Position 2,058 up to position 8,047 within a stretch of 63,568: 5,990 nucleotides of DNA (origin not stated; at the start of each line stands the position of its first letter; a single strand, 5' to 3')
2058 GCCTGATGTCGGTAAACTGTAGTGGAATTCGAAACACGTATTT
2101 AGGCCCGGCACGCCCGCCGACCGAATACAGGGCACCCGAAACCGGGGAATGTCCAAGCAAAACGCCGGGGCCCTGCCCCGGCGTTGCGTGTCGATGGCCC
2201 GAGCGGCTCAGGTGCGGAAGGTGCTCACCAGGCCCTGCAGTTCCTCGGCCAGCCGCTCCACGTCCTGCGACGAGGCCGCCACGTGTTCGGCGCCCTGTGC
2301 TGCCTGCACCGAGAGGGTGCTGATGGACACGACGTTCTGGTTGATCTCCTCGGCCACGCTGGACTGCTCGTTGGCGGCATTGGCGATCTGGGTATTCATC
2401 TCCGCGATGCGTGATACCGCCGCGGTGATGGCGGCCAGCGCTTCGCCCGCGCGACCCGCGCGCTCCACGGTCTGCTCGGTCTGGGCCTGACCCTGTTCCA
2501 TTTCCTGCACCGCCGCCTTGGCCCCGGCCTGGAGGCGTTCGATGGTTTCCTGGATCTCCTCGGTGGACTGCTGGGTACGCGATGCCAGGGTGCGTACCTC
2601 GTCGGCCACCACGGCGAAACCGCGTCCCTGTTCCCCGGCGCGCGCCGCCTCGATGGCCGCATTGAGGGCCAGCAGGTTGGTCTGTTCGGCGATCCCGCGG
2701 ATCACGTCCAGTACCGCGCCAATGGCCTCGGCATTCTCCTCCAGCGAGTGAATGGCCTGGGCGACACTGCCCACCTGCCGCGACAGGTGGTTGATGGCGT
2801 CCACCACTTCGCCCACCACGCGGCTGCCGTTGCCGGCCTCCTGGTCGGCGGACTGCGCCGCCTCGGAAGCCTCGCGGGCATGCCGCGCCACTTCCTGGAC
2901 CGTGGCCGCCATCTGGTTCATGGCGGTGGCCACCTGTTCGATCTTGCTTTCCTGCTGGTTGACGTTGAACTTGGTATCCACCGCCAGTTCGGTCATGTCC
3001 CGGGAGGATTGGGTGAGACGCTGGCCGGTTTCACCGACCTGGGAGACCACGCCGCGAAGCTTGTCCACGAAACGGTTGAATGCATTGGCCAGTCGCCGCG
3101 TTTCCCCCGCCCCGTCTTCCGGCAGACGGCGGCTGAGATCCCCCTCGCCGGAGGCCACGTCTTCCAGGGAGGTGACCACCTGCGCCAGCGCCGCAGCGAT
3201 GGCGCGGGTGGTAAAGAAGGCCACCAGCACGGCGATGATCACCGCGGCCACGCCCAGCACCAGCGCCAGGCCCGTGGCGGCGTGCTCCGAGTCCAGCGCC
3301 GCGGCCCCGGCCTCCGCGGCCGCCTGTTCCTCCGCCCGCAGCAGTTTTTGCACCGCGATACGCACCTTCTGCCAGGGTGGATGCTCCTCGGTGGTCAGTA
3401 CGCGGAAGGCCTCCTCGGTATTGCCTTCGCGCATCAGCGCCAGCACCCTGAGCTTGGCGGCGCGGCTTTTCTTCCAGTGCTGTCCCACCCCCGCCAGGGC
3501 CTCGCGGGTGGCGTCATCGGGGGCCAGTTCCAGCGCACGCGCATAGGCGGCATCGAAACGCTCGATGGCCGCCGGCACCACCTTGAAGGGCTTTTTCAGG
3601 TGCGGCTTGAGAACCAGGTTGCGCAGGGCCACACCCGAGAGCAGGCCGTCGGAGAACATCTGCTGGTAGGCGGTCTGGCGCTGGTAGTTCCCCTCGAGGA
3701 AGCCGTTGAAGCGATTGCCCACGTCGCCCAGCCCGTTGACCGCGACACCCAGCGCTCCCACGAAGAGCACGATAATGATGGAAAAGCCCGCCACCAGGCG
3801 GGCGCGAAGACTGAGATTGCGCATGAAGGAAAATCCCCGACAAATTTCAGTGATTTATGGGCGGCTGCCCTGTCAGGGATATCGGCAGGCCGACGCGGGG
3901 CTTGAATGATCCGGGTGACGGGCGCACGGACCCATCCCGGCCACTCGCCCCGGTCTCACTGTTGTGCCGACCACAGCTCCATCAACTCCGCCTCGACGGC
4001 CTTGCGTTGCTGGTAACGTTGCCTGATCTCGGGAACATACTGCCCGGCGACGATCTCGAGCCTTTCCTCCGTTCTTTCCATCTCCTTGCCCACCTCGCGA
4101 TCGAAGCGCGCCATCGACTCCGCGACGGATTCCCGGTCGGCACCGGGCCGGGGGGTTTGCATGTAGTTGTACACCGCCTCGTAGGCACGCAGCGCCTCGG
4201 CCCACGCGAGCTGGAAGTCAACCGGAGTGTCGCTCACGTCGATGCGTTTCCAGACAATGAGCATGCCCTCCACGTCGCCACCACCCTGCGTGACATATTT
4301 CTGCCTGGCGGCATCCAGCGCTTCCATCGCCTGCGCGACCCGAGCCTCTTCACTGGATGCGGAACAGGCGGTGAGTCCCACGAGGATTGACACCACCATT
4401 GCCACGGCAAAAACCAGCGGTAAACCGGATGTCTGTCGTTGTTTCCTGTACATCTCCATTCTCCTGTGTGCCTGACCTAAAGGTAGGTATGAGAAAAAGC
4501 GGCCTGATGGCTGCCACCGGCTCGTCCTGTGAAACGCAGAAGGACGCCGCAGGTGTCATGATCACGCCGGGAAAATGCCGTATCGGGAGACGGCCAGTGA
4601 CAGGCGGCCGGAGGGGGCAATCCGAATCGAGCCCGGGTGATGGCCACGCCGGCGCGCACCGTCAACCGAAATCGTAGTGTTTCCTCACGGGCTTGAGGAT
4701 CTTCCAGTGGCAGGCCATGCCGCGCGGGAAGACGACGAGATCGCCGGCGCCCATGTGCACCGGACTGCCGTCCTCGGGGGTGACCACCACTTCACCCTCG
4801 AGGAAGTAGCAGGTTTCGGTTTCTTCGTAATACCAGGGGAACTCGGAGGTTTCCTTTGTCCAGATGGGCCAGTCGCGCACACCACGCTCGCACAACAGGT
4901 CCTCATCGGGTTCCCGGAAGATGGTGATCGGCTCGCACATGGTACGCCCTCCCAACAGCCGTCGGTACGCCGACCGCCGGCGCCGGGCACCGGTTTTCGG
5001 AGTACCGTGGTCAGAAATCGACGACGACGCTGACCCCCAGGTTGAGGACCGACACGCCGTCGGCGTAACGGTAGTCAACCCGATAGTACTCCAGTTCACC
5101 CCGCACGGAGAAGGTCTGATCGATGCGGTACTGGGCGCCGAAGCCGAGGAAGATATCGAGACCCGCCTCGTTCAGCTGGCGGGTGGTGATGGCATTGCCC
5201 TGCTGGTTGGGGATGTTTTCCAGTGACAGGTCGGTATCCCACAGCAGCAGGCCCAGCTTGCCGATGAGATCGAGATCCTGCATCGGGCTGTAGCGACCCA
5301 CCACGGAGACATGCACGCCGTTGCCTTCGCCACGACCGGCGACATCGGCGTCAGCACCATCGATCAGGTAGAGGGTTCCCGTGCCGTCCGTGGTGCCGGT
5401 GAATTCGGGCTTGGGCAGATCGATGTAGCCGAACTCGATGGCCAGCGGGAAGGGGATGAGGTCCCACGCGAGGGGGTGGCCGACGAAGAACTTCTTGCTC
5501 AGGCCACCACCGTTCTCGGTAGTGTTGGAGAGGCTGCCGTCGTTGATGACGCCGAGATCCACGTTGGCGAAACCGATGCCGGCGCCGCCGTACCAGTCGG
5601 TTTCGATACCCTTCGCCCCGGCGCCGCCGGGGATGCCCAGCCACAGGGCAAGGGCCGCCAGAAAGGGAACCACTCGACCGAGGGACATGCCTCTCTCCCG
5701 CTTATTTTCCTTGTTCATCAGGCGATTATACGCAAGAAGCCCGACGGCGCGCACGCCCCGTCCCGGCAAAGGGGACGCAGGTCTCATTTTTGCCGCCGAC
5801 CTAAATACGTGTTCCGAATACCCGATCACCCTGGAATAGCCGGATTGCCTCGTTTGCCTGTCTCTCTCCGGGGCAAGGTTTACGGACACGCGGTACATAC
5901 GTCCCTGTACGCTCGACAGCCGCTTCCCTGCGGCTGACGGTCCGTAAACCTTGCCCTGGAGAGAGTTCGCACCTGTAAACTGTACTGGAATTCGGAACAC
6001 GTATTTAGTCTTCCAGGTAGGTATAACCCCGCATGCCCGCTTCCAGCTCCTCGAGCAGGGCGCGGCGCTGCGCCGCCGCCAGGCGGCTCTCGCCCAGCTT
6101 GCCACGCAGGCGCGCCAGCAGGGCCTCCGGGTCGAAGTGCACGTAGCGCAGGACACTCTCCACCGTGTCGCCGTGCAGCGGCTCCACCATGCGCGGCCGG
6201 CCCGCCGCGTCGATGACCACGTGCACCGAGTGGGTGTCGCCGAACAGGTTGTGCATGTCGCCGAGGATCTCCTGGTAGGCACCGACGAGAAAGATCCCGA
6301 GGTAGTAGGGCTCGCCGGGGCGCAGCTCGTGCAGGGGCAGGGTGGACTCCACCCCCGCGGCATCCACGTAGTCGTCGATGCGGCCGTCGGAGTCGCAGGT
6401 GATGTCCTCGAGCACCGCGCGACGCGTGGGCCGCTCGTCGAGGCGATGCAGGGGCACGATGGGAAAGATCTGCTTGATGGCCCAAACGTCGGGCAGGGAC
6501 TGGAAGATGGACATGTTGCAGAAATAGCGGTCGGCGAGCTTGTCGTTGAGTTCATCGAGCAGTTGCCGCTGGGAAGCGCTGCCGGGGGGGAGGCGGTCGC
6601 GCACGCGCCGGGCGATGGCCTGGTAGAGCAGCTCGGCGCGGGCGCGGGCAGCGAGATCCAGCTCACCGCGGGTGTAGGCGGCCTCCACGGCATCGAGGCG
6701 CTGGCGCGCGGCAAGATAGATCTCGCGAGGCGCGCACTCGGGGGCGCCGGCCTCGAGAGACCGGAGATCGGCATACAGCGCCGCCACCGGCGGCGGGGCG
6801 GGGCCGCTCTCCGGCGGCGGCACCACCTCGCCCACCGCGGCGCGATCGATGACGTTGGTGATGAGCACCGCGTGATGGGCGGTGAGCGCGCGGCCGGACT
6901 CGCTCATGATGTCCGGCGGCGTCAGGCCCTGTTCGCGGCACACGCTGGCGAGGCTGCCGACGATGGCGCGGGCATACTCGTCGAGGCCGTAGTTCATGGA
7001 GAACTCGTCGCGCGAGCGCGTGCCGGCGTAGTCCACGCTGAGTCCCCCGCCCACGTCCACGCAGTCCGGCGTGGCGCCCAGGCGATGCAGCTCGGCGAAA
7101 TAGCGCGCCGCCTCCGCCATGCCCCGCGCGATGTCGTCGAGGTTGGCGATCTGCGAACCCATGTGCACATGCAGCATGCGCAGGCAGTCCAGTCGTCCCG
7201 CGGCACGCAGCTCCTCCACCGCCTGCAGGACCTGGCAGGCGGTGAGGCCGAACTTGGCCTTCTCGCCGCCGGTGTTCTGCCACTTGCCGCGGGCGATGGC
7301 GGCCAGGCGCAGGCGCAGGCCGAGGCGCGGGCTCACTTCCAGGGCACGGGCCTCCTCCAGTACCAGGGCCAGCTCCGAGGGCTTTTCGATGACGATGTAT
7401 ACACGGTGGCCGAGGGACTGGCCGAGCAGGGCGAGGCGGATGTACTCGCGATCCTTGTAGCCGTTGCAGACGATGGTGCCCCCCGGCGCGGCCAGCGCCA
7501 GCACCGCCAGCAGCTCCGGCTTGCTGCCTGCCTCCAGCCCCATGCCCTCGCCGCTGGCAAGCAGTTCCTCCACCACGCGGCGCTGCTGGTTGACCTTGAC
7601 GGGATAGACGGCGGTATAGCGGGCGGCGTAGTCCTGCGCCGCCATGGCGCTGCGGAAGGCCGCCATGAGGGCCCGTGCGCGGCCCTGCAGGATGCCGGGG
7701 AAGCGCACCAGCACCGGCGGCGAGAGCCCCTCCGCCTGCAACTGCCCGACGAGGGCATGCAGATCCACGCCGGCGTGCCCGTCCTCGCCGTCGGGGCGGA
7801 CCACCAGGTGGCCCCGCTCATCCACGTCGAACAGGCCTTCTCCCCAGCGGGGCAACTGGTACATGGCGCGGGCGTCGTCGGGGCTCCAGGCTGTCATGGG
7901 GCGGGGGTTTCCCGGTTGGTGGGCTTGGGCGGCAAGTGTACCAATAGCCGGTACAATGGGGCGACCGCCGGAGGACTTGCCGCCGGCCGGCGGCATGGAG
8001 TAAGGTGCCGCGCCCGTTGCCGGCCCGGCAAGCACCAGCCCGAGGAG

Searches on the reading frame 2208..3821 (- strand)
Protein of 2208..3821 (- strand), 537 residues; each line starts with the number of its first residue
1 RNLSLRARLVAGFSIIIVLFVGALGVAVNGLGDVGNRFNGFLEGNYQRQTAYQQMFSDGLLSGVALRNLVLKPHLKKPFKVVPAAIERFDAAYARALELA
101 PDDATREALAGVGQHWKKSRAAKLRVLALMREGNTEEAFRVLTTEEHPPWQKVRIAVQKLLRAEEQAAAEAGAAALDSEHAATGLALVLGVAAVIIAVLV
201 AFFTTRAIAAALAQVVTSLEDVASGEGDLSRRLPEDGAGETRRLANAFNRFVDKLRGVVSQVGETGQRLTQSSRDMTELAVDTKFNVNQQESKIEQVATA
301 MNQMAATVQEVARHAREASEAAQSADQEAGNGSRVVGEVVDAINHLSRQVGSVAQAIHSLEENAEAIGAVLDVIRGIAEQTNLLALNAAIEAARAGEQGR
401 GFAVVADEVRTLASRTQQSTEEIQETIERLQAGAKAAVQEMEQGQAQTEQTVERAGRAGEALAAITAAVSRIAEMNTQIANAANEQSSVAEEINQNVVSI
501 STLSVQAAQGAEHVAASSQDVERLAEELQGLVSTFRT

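Call 71: search_protein_families(library=pfam, proteins=[window:2208-3821:-], max_evalue=0.001)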
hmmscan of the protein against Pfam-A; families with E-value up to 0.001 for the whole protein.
window:2208-3821:- (537 aa): 4 families
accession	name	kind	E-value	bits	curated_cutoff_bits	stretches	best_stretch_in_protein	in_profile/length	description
PF00015.26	MCPsignal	-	9.3e-47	159.5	34.6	1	319-503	1-171/172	Methyl-accepting chemotaxis protein (MCP) signalling domain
PF00672.30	HAMP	-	6.1e-10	39.7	25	1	203-256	1-52/53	HAMP domain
PF06103.16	DUF948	-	1e-05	26.1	37.2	0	192-270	8-85/89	Bacterial protein of unknown function (DUF948)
PF12729.13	4HB_MCP_1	-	0.0001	22.4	27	1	102-174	104-176/181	Four helix bundle sensory module for signal transduction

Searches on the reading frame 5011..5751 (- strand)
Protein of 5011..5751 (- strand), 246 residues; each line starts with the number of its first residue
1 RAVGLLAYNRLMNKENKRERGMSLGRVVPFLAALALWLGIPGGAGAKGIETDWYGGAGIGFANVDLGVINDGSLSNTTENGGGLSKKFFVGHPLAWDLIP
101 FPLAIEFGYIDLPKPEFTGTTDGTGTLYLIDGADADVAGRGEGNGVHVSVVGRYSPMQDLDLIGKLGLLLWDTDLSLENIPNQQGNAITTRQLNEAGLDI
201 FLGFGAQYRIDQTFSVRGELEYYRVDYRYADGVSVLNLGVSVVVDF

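Call 71: search_protein_families(library=pfam, proteins=[window:5011-5751:-], max_evalue=0.001)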
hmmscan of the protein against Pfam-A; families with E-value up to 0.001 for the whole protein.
window:5011-5751:- (246 aa): 2 families
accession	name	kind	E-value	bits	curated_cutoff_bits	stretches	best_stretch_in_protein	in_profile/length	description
PF01389.23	OmpA_membrane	-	5.1e-11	43.1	21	1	51-223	4-149/180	OmpA-like transmembrane domain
PF13505.12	OMP_b-brl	-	1.6e-08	35.4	28.7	1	33-246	2-175/175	Outer membrane protein beta-barrel domain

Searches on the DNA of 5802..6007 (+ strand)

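Call 24: search_dna_similar(query=window:5802-6007:+, collection=plasmids, mode=distant, max_evalue=0.01)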
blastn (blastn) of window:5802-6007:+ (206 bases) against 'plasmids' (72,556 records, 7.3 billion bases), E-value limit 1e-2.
No match.

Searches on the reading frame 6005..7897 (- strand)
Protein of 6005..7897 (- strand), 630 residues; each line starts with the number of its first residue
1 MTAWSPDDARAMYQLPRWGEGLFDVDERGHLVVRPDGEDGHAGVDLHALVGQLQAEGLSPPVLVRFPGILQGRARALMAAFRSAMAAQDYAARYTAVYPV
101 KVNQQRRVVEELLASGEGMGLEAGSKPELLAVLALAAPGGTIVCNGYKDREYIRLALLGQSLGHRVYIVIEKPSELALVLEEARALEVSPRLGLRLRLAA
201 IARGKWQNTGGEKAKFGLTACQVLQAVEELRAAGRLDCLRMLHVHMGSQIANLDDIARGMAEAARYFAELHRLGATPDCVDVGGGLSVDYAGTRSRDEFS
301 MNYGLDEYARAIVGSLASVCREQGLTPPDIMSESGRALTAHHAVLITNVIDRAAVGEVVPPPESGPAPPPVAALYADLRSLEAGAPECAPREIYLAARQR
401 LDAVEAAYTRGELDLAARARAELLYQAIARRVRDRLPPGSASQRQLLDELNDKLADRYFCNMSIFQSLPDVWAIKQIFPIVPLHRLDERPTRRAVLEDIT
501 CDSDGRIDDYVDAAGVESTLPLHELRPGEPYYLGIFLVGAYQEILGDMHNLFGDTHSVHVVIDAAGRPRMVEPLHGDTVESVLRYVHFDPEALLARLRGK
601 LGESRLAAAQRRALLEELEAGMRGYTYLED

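Call 97: search_protein_families(library=ncbifam, proteins=[window:6005-7897:-], max_evalue=0.001)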
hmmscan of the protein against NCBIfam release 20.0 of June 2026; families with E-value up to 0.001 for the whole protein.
window:6005-7897:- (630 aa): 6 families
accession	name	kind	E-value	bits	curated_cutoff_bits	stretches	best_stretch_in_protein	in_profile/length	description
NF003763.0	PRK05354.1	equivalog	7.3e-244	811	369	1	2-630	7-635/636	biosynthetic arginine decarboxylase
TIGR01273.1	speA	equivalog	3.4e-240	798.8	624.1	1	4-629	1-624/624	arginine decarboxylase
TIGR01048.1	lysA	equivalog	1.8e-26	92.6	297.9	1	75-349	40-293/417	diaminopimelate decarboxylase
TIGR03099.1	dCO2ase_PEP1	hypoth_equivalog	1.2e-15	57.5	478.45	1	95-353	51-294/398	pyridoxal-dependent decarboxylase, exosortase A system-associated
NF052544.1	OrLyDeCDokD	equivalog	5.2e-09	35.2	700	1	117-350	90-320/461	ornithine/lysine decarboxylase DokD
NF006515.0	PRK08961.1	equivalog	2.1e-08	32.7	802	1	97-349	530-757/861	bifunctional aspartate kinase/diaminopimelate decarboxylase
